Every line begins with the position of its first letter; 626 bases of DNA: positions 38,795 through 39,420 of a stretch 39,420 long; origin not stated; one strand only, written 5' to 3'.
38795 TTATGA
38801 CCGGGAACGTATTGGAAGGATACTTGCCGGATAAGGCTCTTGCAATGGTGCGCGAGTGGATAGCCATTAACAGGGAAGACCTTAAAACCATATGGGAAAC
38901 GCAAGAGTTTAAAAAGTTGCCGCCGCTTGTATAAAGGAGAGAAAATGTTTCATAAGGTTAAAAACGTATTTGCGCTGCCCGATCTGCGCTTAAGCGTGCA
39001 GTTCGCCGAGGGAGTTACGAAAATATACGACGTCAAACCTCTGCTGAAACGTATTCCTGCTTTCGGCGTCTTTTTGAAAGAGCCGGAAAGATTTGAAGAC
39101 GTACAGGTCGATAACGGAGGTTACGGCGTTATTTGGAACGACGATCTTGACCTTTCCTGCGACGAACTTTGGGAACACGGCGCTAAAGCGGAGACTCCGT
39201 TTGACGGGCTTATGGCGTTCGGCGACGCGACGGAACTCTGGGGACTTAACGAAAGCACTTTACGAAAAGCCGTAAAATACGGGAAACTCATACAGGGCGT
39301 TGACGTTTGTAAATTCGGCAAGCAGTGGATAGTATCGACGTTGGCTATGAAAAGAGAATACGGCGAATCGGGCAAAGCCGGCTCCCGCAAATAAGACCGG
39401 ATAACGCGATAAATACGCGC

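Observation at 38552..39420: DUF4160 / DUF2442-HTH two-gene cassette bracketed by perfect 39-bp direct repeats at the transketolase stop codon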

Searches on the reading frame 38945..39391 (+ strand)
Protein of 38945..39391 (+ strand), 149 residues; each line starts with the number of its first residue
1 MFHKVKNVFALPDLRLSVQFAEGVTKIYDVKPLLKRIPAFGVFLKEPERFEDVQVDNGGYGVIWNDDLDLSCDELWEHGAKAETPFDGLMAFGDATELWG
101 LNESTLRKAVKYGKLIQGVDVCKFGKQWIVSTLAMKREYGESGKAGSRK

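Call 4: search_protein_families(library=pfam, proteins=[window:38945-39391:+], max_evalue=0.01)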
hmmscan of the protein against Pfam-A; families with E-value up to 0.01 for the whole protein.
window:38945-39391:+ (149 aa): 2 families
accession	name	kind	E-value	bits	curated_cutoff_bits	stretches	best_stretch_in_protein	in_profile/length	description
PF10387.14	DUF2442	-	1.5e-09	38.4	23.9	1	5-78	1-69/72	Protein of unknown function (DUF2442)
PF20038.5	HTH_59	-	1.1e-07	32.1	27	1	87-142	5-64/66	Helix-turn-helix domain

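Call 7: find_encoding_contigs(protein=window:38945-39391:+, flank=10000, max_places=10)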
Protein window:38945-39391:+ (149 aa): 1 contig read that carries it; 1 place shown.
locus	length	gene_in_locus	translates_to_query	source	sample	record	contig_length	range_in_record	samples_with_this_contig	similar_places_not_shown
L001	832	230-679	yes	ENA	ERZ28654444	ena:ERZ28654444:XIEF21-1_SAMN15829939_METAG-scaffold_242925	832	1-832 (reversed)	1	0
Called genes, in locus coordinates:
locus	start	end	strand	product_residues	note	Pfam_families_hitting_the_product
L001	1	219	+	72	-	?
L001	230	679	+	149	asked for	PF10387:DUF2442, PF20038:HTH_59 (weak)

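Call 18: find_homologous_proteins(query=window:38945-39391:+, max_evalue=0.00001)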
Query window:38945-39391:+ (149 aa): 5162 proteins with E <= 0.00001 among 5180 candidates; the best 120 are listed.
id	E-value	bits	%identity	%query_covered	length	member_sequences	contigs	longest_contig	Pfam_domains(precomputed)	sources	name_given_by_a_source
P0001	1.2e-94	332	99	100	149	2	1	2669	PF20038.6,PF10387.15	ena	-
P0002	2.6e-72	260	77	95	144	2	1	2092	PF20038.6,PF10387.15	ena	-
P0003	6.0e-72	258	75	95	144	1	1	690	PF20038.6,PF10387.15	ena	-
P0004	6.1e-71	255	75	95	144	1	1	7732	PF20038.6,PF10387.15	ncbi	ncbi:MAG: DUF2442 domain-containing protein [Faecousia sp.]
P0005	7.5e-71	255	74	95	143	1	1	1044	PF20038.6,PF10387.15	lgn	-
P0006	1.1e-70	254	75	95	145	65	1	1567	PF20038.6,PF10387.15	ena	-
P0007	2.1e-70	253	75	95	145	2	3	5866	PF20038.6,PF10387.15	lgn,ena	-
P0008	2.8e-70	253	74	95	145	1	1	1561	PF20038.6,PF10387.15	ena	-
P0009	3.9e-70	253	75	95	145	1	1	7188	PF20038.6,PF10387.15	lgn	-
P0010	4.3e-70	252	74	99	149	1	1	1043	PF20038.6,PF10387.15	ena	-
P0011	4.4e-70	252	75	95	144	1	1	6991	PF20038.6,PF10387.15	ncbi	ncbi:MAG: DUF2442 domain-containing protein [Faecousia sp.]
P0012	4.9e-70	252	74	100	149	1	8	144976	PF20038.6,PF10387.15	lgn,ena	-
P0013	5.2e-70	252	74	95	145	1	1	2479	PF20038.6,PF10387.15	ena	-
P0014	5.9e-70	252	74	99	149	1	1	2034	PF20038.6,PF10387.15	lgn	-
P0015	6.2e-70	252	74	97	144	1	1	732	PF20038.6,PF10387.15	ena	-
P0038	2.9e-69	250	74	94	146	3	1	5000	PF20038.6,PF10387.15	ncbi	-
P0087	1.6e-68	247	73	97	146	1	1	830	PF20038.6,PF10387.15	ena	-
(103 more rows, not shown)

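Call 19: find_encoding_contigs(protein=P0001, flank=10000, max_places=6)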
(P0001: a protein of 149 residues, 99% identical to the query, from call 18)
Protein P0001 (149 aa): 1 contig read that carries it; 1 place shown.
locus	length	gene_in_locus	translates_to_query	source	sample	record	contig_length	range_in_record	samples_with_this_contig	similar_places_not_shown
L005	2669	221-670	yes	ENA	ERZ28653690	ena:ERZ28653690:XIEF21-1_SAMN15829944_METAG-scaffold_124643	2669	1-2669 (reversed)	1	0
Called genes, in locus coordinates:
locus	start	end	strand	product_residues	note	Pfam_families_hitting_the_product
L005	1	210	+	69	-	?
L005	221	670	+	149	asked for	PF10387:DUF2442, PF20038:HTH_59 (weak)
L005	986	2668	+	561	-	?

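Call 20: find_encoding_contigs(protein=P0012, flank=6000, max_places=6)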
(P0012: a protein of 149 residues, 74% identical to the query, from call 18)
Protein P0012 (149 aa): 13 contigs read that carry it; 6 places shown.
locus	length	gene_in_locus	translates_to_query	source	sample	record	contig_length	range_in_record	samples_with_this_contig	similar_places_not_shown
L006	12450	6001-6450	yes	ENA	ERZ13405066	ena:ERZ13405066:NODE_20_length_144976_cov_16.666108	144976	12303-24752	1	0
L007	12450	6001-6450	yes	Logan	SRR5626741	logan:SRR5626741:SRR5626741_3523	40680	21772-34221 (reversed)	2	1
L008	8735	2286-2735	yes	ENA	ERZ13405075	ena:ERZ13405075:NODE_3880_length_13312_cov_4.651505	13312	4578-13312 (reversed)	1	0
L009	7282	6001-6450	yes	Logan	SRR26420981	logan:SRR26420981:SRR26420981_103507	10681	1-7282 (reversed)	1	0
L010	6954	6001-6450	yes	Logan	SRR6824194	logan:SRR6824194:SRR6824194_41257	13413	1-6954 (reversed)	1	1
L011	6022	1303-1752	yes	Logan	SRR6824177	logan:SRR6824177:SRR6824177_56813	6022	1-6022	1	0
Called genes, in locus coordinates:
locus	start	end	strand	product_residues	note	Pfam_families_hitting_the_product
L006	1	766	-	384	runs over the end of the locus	PF00266:Aminotran_5, PF01212:Beta_elim_lyase (weak), PF01053:Cys_Met_Meta_PP (weak)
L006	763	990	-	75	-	PF11823:Se_S_carrier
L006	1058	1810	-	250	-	PF01113:DapB_N, PF05173:DapB_C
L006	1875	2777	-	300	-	PF00701:DHDPS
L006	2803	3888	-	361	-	PF01118:Semialdhyde_dh, PF02774:Semialdhyde_dhC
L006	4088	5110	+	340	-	PF02547:Queuosine_synth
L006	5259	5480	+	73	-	-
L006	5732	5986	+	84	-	PF13711:DUF4160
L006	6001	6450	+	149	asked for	PF10387:DUF2442, PF20038:HTH_59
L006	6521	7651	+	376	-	PF01702:TGT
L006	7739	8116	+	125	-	PF02699:YajC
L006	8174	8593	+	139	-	PF12670:DUF3792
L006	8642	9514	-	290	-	PF00849:PseudoU_synth_2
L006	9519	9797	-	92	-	PF06961:DUF1294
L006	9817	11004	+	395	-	PF02638:GHL10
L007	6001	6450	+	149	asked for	PF10387:DUF2442, PF20038:HTH_59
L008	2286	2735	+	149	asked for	PF10387:DUF2442, PF20038:HTH_59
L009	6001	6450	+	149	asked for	PF10387:DUF2442, PF20038:HTH_59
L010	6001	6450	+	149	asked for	PF10387:DUF2442, PF20038:HTH_59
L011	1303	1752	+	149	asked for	PF10387:DUF2442, PF20038:HTH_59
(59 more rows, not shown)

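Call 23: search_protein_families(library=padloc, proteins=[window:38945-39391:+], max_evalue=1)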
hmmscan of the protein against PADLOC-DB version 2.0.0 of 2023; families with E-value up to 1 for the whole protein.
window:38945-39391:+ (149 aa): 0 families

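Call 24: search_protein_families(library=phrogs, proteins=[window:38945-39391:+], max_evalue=0.01)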
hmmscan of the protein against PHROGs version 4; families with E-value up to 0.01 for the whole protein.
window:38945-39391:+ (149 aa): 4 families
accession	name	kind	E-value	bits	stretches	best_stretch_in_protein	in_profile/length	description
phrog_2655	-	integration and excision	1.6e-36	126.7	1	1-146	9-171/181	excisionase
phrog_29047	-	unknown function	1.6e-10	42.2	1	5-85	9-85/159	-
phrog_27252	-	unknown function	5.3e-09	37.3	1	80-140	81-141/160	-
phrog_37898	-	unknown function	0.00018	22.9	1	8-82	22-93/100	-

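Call 25: search_solved_structures(query=window:38945-39391:+, max_evalue=1, show_alignments=2)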
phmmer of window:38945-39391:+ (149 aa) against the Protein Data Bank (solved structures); distinct sequences matched with E-value up to 1: 1.
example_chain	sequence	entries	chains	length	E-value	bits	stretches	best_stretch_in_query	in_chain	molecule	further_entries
2auw_A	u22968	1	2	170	0.62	13.1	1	2-77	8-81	hypothetical protein NE0471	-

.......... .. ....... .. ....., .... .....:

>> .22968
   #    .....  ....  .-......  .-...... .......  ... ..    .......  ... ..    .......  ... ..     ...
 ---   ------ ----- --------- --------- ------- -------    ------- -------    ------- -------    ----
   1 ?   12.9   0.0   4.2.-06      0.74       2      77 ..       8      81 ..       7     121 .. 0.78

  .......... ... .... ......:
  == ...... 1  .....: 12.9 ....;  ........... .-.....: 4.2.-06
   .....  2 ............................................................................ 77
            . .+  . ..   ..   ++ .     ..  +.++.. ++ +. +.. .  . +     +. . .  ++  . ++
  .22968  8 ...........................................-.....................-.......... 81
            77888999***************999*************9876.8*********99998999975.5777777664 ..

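Call 37: find_related_loci(query=A1, collection=genome_contigs, flank=5000)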
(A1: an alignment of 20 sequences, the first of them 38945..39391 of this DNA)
Query A1 (149 aa) in genome_contigs; peptide patterns used: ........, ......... (x = any residue, [..] = any of these).
600 stretches matched a pattern (row limit reached: there are more); 582 encode a relative of the query (tblastn E <= 1e-3); the best 80 are kept; 80 distinct loci.
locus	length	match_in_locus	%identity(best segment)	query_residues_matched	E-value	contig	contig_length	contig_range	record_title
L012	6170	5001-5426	75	1-142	4e-74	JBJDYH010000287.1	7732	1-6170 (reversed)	MAG: Faecousia sp. isolate LOHA11_bin.003 NODE_5274_length_7732_cov_7.307542, whole genome shotgun sequence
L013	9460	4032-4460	76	1-143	3e-74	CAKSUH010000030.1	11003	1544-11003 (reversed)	MAG: uncultured Eubacteriales bacterium isolate REFINED_METABAT215_TOP10_CONTIGS_1500_ASSEMBLY_K77_MERGED__Hadza_PheChl_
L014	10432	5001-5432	74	1-144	3e-73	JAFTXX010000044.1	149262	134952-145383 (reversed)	MAG: Clostridia bacterium isolate RGIG4250 Roe_deer_Colon-5__c1759, whole genome shotgun sequence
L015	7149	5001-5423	74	1-141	4e-73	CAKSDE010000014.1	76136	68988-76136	MAG: uncultured Clostridia bacterium isolate REFINED_METABAT215_TOP10_CONTIGS_1500_ASSEMBLY_K77_MERGED__Hadza_MoBio_hadz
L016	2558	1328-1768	74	1-148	1e-73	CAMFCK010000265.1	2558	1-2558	MAG: uncultured Clostridia bacterium isolate SRR15057928_bin.34_metaWRAP_v1.3_MAG genome assembly, contig: ERZ10407477.1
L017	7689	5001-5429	76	1-144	2e-72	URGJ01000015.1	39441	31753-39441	uncultured Ruminococcaceae bacterium isolate UMGS976 genome assembly, contig: NODE_310_length_39441_cov_10.870766, whole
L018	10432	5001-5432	72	1-144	5e-72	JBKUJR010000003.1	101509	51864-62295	MAG: Clostridia bacterium isolate 29-1_92 NODE_240_length_101509_cov_8.077227, whole genome shotgun sequence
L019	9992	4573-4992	72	1-140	6e-72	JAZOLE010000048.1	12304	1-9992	MAG: Eubacteriales bacterium isolate T1900045656_YK20190350.MAGScoT_cleanbin_000022 SGB_8240_k141_988321, whole genome s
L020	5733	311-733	74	1-141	1e-71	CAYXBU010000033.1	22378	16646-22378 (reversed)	MAG TPA_asm: uncultured Clostridium sp. isolate SRP350583_co2_371 genome assembly, contig: NODE_3268_length_22378_cov_11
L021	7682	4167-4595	75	1-144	1e-71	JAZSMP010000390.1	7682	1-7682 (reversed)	MAG: Eubacteriales bacterium isolate T1900044553_TS20190019.MAGScoT_cleanbin_000031 SGB_266_k141_1495690, whole genome s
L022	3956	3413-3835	74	1-141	1e-71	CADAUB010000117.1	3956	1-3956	MAG: uncultured Clostridiales bacterium isolate RUG13623 genome assembly, contig: RUG13623_asm_117, whole genome shotgun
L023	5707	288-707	74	1-140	3e-71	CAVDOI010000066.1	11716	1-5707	Lachnospiraceae bacterium isolate H07612-L1_cleanbin_000005 genome assembly, contig: Spades_H07612-L1_contig_714, whole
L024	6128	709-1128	77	1-141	2e-71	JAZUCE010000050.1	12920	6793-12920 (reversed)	MAG: Faecalimonas sp. isolate T1900045314_YK20190003.MAGScoT_cleanbin_000053 SGB_6275_k141_1824028, whole genome shotgun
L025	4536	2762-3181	77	1-141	2e-71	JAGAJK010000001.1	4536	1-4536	MAG: Clostridia bacterium isolate RGIG8497 Water_deer_Cecum-1__c11011, whole genome shotgun sequence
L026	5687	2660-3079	77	1-141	2e-71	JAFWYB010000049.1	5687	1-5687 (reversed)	MAG: Clostridia bacterium isolate RGIG6175 Sheep_Rectum-1__c586726, whole genome shotgun sequence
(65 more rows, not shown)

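Call 63: search_dna_similar(query=window:38945-39391:+, collection=plasmids, mode=protein, max_rows=15)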
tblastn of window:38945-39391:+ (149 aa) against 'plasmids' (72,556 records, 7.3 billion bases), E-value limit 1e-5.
Records with a match: 23; places in all: 23; records where one place covers at least 80% of the query: 0.
Best place of each record, by identity: <60% 23.
By first word of the organism name: Clostridioides 14; Paraclostridium 8; Sarcina 1.
By predicted mobility (MOB-suite, as given by PLSDB): non-mobilizable 22; mobilizable 1.
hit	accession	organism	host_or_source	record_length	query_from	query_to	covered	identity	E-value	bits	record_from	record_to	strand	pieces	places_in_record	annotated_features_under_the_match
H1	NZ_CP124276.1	Paraclostridium sordellii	Vulpes vulpes,whole organism,intestine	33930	81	140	40%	56.7%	5e-12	69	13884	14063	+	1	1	helix-turn-helix domain-containing protein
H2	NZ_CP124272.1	Paraclostridium sordellii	Vulpes vulpes,whole organism,intestine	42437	81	140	40%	56.7%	5e-12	69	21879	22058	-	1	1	helix-turn-helix domain-containing protein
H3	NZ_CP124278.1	Paraclostridium sordellii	Vulpes vulpes,whole organism,intestine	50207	81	140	40%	56.7%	5e-12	69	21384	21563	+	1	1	helix-turn-helix domain-containing protein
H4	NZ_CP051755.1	Sarcina sp. JB2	Pan troglodytes verus (Western ...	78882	12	80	46%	47.8%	1e-6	54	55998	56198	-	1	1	DUF2442 domain-containing protein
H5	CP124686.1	Paraclostridium bifermentans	Whole organism,peat soil sample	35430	85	141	38%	54.4%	2e-11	68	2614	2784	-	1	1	helix-turn-helix domain-containing protein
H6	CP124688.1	Paraclostridium bifermentans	Whole organism,peat soil sample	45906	77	140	43%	42.2%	2e-7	56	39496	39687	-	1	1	helix-turn-helix domain-containing protein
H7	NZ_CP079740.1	Paraclostridium bifermentans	whole organism,soil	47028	82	140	40%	44.1%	5e-8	57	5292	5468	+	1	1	helix-turn-helix domain-containing protein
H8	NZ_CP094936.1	Paraclostridium bifermentans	Homo sapiens,feces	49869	82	140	40%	44.1%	5e-8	57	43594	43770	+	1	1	helix-turn-helix domain-containing protein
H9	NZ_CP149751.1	Clostridioides difficile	Homo sapiens,single cell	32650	80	144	44%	40.0%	3e-7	55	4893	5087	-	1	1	hypothetical protein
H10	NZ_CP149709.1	Clostridioides difficile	Dog,single cell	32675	80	144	44%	40.0%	3e-7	55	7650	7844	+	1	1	hypothetical protein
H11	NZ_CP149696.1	Clostridioides difficile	Dog,single cell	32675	80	144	44%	40.0%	3e-7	55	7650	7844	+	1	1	hypothetical protein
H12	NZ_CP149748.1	Clostridioides difficile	Homo sapiens,single cell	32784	80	144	44%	40.0%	3e-7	55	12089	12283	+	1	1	hypothetical protein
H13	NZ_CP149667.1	Clostridioides difficile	Dog,single cell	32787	80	144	44%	40.0%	3e-7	55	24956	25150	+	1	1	hypothetical protein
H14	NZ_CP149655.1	Clostridioides difficile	Homo sapiens,single cell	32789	80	144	44%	40.0%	3e-7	55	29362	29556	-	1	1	hypothetical protein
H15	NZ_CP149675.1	Clostridioides difficile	Dog,single cell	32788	80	144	44%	40.0%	3e-7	55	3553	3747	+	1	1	hypothetical protein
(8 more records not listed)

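Call 64: search_dna_similar(query=window:38945-39391:+, collection=phages, mode=protein, max_rows=15)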
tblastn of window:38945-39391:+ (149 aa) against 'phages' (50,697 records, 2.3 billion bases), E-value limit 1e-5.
Records with a match: 15; places in all: 15; records where one place covers at least 80% of the query: 1.
Best place of each record, by identity: 60-80% 1; <60% 14.
By first word of the organism name: Clostridium 12; Clostridioides 2; Dulem 1.
By host as written in the record: Clostridium difficile 7; - 4; Propithecus coquereli 1; Clostridioides difficile TW69 1; Clostridioides difficile 1; Clostridioides difficile CD1801 1.
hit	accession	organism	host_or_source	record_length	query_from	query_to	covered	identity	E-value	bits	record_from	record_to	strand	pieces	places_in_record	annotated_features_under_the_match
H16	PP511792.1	Dulem virus 33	Propithecus coquereli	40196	1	141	95%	68.1%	5e-58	199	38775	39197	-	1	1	hypothetical protein (x2)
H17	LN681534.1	Clostridium phage phiCD24-1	Clostridium difficile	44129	86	141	38%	53.6%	4e-13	71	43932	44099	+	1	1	conserved protein of unknown function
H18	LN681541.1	Clostridium phage phiMMP01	Clostridium difficile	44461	86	141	38%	53.6%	4e-13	71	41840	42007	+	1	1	conserved protein of unknown function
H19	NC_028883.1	Clostridium phage phiMMP01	Clostridium difficile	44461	86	141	38%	53.6%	4e-13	71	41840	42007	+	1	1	excisionase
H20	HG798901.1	Clostridium phage phiCDHM11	-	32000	80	144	44%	40.0%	1e-7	55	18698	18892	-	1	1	phiCDHM11_gp26: conserved hypothetical protein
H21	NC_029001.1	Clostridium phage phiCDHM11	-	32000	80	144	44%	40.0%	1e-7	55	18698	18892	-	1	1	phiCDHM11_gp26: hypothetical protein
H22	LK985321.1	Clostridium phage phiCDHM14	-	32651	80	144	44%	40.0%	1e-7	55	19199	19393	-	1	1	phiCDHM14_gp26: conserved hypothetical protein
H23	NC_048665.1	Clostridium phage phiCDHM14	-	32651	80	144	44%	40.0%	1e-7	55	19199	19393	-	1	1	phiCDHM14_gp26: hypothetical protein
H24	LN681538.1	Clostridium phage phiCD481-1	Clostridium difficile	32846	80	144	44%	40.0%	1e-7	55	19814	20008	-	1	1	protein of unknown function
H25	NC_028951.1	Clostridium phage phiCD481-1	Clostridium difficile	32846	80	144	44%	40.0%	1e-7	55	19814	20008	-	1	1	hypothetical protein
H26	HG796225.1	Clostridium phage phiCDHM13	Clostridium difficile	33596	80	144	44%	40.0%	1e-7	55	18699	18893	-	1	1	none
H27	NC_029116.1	Clostridium phage phiCDHM13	Clostridium difficile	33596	80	144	44%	40.0%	1e-7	55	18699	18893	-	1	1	none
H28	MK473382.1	Clostridium phage JD032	Clostridioides difficile TW69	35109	80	144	44%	40.0%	1e-7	55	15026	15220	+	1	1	hypothetical protein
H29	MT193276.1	Clostridioides phage JD033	Clostridioides difficile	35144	80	144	44%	40.0%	1e-7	55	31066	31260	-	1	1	hypothetical protein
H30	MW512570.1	Clostridioides phage CD1801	Clostridioides difficile CD1801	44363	80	144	44%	40.0%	1e-7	55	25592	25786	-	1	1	none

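Call 65: get_annotated_region(hit=H16, flank=4000)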
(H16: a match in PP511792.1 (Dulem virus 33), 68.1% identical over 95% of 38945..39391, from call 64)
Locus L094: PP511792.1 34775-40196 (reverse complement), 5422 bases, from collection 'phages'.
description: Dulem virus 33 isolate Duke_28FS_2, complete genome.
organism: Dulem virus 33 (NCBI taxid 3145751)
taxonomy: Viruses; Duplodnaviria; Heunggongvirae; Uroviricota; Caudoviricetes
host: Propithecus coquereli; source: feces; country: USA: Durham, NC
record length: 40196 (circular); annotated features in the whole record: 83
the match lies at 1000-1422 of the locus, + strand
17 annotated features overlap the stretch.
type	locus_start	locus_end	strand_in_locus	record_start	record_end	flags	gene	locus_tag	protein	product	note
CDS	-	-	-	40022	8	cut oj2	-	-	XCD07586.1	hypothetical protein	-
CDS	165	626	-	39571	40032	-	-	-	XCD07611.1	hypothetical protein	-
CDS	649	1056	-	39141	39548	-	-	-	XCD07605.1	hypothetical protein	-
CDS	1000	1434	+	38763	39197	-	-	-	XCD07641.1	hypothetical protein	Protein of unknown function (DUF2442)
CDS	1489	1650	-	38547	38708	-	-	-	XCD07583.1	hypothetical protein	-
CDS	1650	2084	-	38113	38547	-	-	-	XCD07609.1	hypothetical protein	-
CDS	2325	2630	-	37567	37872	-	-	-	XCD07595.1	hypothetical protein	-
CDS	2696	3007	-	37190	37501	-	-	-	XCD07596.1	hypothetical protein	-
CDS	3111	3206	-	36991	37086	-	-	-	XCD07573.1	hypothetical protein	-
CDS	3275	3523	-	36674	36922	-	-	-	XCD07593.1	hypothetical protein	-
CDS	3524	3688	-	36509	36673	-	-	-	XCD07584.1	hypothetical protein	-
CDS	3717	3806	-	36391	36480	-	-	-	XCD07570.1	hypothetical protein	-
CDS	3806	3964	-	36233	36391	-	-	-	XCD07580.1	hypothetical protein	-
CDS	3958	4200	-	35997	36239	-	-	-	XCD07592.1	hypothetical protein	-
CDS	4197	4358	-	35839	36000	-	-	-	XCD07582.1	hypothetical protein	-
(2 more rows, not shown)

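Call 70: search_protein_families(library=pfam, alignment_id=A3, max_evalue=0.00001)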
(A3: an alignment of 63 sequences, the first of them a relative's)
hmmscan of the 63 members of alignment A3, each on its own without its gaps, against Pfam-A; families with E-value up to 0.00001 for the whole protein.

A. member 1, L006:4088-5107:+ (340 aa): 1 family
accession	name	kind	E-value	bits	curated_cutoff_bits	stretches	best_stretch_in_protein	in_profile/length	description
PF02547.20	Queuosine_synth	-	1.8e-139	464.8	25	1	4-339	2-322/322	Queuosine biosynthesis protein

B. families by the number of members that match (of 63 scanned): 26 families (the first 25 are shown)
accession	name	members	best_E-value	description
PF02547.20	Queuosine_synth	21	4.5e-146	Queuosine biosynthesis protein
PF02661.23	Fic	2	2.4e-12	Fic/DOC family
PF01515.24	PTA_PTB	1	3e-105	Phosphate acetyl/butaryl transferase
PF13303.11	PTS_EIIC_2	1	4e-89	Phosphotransferase system, EIIC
PF00152.25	tRNA-synt_2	1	8.1e-88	tRNA synthetases class II (D, K and N)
PF01544.23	CorA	1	7.1e-42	CorA-like Mg2+ transporter protein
PF12959.12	DUF3848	1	1.8e-30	Protein of unknown function (DUF3848)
PF07282.18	Cas12f1-like_TNB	1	4.8e-25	Cas12f1-like, TNB domain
PF01385.25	OrfB_IS605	1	1e-24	Probable transposase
PF04055.27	Radical_SAM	1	7.1e-24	Radical SAM superfamily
PF01588.26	tRNA_bind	1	2e-21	Putative tRNA binding domain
PF01336.31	tRNA_anti-codon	1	8.2e-21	OB-fold nucleic acid binding domain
PF01546.33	Peptidase_M20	1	2.6e-20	Peptidase family M20/M25/M40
PF16286.10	DUF4932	1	6e-20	Domain of unknown function (DUF4932)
PF07687.19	M20_dimer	1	1.8e-19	Peptidase dimerisation domain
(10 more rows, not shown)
